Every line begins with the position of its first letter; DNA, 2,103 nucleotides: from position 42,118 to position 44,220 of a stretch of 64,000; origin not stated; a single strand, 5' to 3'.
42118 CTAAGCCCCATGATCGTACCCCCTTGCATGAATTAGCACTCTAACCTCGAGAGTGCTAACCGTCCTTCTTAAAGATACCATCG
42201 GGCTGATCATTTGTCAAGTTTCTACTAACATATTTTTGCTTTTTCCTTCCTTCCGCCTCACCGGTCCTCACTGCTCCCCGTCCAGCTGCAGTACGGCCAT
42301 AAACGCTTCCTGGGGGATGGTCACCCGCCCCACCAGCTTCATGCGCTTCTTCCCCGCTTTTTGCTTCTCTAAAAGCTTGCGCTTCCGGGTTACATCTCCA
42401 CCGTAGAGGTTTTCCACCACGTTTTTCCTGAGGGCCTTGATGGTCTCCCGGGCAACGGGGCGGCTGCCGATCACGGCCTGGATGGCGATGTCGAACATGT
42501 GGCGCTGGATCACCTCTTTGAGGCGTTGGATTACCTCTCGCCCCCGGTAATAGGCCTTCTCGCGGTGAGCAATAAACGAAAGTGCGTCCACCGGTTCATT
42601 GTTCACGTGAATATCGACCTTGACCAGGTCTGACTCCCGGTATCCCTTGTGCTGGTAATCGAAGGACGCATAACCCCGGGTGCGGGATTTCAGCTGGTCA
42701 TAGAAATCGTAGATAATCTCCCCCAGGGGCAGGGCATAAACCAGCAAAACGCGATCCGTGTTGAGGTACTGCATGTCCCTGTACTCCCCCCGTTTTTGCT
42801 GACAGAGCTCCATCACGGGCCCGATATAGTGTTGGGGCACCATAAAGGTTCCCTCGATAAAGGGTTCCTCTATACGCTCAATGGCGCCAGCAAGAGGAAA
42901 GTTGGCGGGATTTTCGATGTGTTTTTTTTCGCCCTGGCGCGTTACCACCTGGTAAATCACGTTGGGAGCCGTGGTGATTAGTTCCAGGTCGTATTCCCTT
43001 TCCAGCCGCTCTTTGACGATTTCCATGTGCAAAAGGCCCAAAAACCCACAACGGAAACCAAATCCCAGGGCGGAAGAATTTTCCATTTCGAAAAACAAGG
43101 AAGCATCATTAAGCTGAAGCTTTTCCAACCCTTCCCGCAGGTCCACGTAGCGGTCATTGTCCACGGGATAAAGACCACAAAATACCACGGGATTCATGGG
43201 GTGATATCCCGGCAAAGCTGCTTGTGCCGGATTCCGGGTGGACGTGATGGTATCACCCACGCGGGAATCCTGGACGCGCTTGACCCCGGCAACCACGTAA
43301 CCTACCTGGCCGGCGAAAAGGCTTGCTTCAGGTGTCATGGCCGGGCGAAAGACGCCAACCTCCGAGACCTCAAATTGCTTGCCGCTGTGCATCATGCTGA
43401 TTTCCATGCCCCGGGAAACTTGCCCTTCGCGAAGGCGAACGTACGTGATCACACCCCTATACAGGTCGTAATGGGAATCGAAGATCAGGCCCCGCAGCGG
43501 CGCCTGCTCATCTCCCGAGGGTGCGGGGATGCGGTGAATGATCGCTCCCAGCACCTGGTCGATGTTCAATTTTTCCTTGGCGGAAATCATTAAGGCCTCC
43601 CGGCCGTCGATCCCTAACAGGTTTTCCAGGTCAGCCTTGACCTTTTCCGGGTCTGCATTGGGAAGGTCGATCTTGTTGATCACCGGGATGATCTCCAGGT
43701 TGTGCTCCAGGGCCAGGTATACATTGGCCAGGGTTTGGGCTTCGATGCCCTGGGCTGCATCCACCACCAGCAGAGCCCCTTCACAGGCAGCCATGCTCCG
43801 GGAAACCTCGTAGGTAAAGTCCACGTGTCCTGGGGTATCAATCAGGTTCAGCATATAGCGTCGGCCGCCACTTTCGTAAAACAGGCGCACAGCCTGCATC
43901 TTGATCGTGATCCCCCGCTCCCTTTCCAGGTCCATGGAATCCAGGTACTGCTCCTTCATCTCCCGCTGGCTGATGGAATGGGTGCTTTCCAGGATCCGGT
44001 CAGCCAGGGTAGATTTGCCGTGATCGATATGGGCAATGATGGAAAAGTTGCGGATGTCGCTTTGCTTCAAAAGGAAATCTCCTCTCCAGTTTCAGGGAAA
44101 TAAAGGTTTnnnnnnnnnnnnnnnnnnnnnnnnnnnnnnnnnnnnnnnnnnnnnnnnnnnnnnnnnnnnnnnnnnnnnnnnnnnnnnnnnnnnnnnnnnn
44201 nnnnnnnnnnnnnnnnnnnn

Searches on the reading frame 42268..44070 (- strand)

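Call 31: search_protein_families(library=pfam, proteins=[window:42268-44070:-], max_evalue=0.001)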
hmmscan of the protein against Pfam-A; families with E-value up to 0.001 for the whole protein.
window:42268-44070:- (600 aa): 9 families
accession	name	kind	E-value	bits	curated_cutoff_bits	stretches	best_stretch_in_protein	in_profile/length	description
PF00009.33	GTP_EFTU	-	5.6e-57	192.8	26.5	1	5-182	2-187/188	Elongation factor Tu GTP binding domain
PF06421.17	LepA_C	-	6.9e-47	158.4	29.7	1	489-595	1-107/107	GTP-binding protein LepA C-terminus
PF00679.30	EFG_C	-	2.6e-22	79.1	27.9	1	400-486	2-87/89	Elongation factor G C-terminus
PF03144.31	GTP_EFTU_D2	-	1.5e-10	41.8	30.3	1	206-276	1-73/73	Elongation factor Tu domain 2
PF22042.2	EF-G_D2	-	3.1e-05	24.4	27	1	191-241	1-49/84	Elongation factor G domain 2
PF00071.28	Ras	-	7.5e-05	22.8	21.6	1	52-181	28-160/162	Ras family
PF14492.12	EFG_III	-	9.1e-05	22.9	27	1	293-366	3-73/75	Elongation Factor G, domain III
PF16658.11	RF3_C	-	0.0004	20.6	40.1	1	294-377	9-89/132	Class II release factor RF3, C-terminal domain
PF01926.29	MMR_HSR1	-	0.00075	20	21.9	0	17-133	10-113/113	50S ribosome-binding GTPase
